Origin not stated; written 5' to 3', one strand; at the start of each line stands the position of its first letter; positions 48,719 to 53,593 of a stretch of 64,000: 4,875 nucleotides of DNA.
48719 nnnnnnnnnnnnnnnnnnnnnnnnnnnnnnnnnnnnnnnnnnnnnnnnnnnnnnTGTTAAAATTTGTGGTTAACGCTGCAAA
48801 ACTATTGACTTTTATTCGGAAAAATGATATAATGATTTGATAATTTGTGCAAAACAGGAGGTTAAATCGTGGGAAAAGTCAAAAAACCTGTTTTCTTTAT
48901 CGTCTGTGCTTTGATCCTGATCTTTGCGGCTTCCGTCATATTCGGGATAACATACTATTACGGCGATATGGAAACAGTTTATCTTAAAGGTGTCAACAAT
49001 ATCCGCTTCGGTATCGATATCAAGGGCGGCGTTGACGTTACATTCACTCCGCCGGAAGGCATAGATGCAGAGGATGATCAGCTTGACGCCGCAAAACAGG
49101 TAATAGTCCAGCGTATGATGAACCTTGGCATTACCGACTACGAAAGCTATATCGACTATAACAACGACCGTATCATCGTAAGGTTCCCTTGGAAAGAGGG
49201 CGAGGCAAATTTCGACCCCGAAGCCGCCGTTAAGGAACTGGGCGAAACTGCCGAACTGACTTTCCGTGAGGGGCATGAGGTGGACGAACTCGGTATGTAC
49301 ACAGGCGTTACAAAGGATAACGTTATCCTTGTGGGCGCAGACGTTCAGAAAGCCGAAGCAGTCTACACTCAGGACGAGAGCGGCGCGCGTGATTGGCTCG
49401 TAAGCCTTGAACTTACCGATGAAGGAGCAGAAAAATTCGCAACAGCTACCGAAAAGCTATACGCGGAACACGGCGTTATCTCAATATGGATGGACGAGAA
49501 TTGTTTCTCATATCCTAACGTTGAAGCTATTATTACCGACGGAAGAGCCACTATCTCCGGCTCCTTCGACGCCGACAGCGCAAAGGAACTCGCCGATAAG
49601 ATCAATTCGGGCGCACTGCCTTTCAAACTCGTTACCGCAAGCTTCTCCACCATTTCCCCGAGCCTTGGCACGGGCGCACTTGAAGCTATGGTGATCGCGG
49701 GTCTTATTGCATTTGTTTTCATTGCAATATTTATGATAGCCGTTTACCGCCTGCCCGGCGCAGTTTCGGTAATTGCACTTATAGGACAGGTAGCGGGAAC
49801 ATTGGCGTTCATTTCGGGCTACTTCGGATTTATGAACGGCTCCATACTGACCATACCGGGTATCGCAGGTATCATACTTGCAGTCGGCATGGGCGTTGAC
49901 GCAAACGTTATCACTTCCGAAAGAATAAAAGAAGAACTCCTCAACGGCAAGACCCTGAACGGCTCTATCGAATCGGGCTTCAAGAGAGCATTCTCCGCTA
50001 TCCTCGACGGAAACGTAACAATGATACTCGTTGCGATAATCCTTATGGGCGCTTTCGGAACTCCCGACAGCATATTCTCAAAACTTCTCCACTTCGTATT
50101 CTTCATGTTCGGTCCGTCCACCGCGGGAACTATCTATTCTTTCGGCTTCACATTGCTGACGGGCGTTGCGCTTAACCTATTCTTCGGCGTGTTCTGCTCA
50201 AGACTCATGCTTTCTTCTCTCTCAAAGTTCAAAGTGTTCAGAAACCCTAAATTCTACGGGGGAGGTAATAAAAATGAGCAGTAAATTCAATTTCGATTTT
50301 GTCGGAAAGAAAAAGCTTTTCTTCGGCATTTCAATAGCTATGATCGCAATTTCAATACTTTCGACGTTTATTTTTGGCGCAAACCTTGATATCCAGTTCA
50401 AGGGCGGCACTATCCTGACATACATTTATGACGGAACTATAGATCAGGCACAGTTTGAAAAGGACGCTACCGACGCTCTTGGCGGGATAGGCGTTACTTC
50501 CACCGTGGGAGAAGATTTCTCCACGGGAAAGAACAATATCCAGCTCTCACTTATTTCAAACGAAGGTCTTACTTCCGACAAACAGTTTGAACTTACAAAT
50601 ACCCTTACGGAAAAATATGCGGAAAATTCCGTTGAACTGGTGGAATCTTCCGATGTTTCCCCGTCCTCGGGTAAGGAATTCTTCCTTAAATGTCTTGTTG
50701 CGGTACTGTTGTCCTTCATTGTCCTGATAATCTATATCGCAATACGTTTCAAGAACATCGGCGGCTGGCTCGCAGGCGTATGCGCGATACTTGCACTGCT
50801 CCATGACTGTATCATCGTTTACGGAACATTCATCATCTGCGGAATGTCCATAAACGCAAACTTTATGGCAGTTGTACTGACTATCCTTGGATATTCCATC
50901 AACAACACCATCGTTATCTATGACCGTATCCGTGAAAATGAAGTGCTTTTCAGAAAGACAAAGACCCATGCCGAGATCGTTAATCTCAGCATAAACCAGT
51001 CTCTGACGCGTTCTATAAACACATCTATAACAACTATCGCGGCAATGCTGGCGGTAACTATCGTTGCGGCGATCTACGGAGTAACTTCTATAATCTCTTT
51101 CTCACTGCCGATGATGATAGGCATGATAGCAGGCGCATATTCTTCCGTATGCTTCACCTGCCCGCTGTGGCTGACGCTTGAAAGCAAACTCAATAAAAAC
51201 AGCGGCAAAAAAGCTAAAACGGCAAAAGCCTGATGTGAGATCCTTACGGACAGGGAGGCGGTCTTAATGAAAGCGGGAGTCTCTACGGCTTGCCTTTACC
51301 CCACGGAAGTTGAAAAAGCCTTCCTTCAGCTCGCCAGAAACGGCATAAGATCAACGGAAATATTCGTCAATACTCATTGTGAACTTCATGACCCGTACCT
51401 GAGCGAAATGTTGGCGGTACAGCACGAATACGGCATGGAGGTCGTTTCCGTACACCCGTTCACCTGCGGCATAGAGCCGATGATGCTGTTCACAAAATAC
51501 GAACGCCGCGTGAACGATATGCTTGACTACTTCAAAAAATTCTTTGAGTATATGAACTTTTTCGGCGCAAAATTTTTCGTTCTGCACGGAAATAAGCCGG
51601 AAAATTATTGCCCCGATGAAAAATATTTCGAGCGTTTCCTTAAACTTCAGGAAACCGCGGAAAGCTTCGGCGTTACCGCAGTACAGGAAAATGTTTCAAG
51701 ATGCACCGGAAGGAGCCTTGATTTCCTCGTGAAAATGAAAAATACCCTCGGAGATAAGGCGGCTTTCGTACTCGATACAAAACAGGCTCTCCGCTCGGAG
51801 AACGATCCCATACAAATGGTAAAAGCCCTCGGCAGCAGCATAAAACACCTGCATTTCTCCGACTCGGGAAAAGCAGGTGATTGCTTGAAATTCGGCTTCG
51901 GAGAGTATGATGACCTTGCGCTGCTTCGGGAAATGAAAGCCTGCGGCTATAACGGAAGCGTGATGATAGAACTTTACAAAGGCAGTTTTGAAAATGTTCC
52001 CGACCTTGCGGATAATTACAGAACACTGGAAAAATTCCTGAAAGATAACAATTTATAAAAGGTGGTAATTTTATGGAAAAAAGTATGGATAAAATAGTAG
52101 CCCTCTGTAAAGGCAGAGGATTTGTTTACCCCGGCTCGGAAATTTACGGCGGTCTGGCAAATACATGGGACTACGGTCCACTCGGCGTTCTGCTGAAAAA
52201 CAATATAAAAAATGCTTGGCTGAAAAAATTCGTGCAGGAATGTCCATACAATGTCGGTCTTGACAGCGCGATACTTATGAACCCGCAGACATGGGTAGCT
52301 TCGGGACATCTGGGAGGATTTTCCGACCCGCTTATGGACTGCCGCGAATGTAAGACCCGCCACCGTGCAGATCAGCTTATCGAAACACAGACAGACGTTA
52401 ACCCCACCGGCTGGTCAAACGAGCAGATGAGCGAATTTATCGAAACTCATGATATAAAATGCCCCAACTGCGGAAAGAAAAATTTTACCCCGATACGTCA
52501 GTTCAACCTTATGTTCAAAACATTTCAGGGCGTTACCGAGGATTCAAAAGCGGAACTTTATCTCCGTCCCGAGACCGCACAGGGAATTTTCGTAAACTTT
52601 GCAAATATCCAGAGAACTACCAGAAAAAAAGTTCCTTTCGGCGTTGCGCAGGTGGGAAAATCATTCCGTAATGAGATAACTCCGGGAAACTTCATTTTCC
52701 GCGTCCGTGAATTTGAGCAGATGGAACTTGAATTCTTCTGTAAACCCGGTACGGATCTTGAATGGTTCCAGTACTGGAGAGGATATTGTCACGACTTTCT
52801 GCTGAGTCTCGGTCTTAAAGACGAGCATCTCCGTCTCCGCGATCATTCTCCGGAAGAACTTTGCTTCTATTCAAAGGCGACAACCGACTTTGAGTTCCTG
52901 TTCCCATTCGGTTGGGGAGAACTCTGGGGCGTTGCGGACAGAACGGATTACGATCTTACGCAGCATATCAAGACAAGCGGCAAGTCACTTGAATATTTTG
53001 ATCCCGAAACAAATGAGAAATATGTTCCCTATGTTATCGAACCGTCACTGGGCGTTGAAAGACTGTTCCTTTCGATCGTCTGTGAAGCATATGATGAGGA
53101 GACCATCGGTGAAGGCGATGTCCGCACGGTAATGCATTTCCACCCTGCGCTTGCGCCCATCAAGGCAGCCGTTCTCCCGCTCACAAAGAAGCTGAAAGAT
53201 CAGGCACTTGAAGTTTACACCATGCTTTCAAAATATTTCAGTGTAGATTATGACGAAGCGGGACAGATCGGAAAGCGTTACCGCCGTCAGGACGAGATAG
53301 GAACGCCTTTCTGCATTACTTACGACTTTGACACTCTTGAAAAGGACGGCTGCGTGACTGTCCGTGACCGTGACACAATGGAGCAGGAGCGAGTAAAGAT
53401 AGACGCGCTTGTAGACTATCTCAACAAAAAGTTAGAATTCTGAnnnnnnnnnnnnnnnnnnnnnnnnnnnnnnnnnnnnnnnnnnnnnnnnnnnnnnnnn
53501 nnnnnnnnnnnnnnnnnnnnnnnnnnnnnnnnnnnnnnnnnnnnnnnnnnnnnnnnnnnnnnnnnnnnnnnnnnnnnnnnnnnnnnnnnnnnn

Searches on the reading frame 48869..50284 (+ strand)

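Call 88: search_protein_families(library=pfam, proteins=[window:48869-50284:+], max_evalue=0.00001)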
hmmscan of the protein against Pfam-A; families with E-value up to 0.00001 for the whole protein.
window:48869-50284:+ (471 aa): 2 families
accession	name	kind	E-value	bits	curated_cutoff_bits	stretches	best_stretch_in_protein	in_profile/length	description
PF22599.2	SecDF_P1_head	-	8e-19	68.1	27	1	147-251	14-113/114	SecDF, P1 head subdomain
PF02355.23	SecD_SecF_C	-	8.4e-08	32.3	20.5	1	254-404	13-155/189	Protein export membrane protein SecD/SecF, C-terminal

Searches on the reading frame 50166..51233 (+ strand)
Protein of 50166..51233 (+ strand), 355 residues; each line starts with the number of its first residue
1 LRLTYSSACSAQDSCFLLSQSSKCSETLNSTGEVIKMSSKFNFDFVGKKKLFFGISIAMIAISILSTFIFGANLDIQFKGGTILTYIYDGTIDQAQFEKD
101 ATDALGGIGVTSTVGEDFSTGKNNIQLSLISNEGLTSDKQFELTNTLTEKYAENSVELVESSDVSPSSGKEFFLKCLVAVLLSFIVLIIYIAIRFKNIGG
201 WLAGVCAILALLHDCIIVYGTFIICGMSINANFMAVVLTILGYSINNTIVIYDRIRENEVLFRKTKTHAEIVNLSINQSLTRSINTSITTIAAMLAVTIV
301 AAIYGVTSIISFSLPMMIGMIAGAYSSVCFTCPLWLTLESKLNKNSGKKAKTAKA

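Call 88: search_protein_families(library=pfam, proteins=[window:50166-51233:+], max_evalue=0.00001)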
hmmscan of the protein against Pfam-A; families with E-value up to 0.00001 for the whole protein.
window:50166-51233:+ (355 aa): 1 family
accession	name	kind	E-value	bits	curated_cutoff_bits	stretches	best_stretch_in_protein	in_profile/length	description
PF02355.23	SecD_SecF_C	-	5e-47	160.2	20.5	1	149-339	7-187/189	Protein export membrane protein SecD/SecF, C-terminal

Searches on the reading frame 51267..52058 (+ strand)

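Call 88: search_protein_families(library=pfam, proteins=[window:51267-52058:+], max_evalue=0.00001)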
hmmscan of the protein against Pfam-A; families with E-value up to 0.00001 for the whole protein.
window:51267-52058:+ (263 aa): 1 family
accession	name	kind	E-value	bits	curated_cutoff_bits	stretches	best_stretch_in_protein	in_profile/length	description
PF01261.30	AP_endonuc_2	-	6.9e-18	65.7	31.1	1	21-249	3-237/249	Xylose isomerase-like TIM barrel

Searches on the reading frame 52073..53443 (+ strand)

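Call 88: search_protein_families(library=pfam, proteins=[window:52073-53443:+], max_evalue=0.00001)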
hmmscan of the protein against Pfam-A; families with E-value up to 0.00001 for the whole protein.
window:52073-53443:+ (456 aa): 2 families
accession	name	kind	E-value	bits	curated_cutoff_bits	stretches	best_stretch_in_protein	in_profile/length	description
PF03129.25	HGTP_anticodon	-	4.4e-23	81.7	21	1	364-452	1-93/94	Anticodon binding domain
PF00587.30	tRNA-synt_2b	-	9e-14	52.4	29.3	1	156-337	5-176/179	tRNA synthetase class II core domain (G, H, P, S and T)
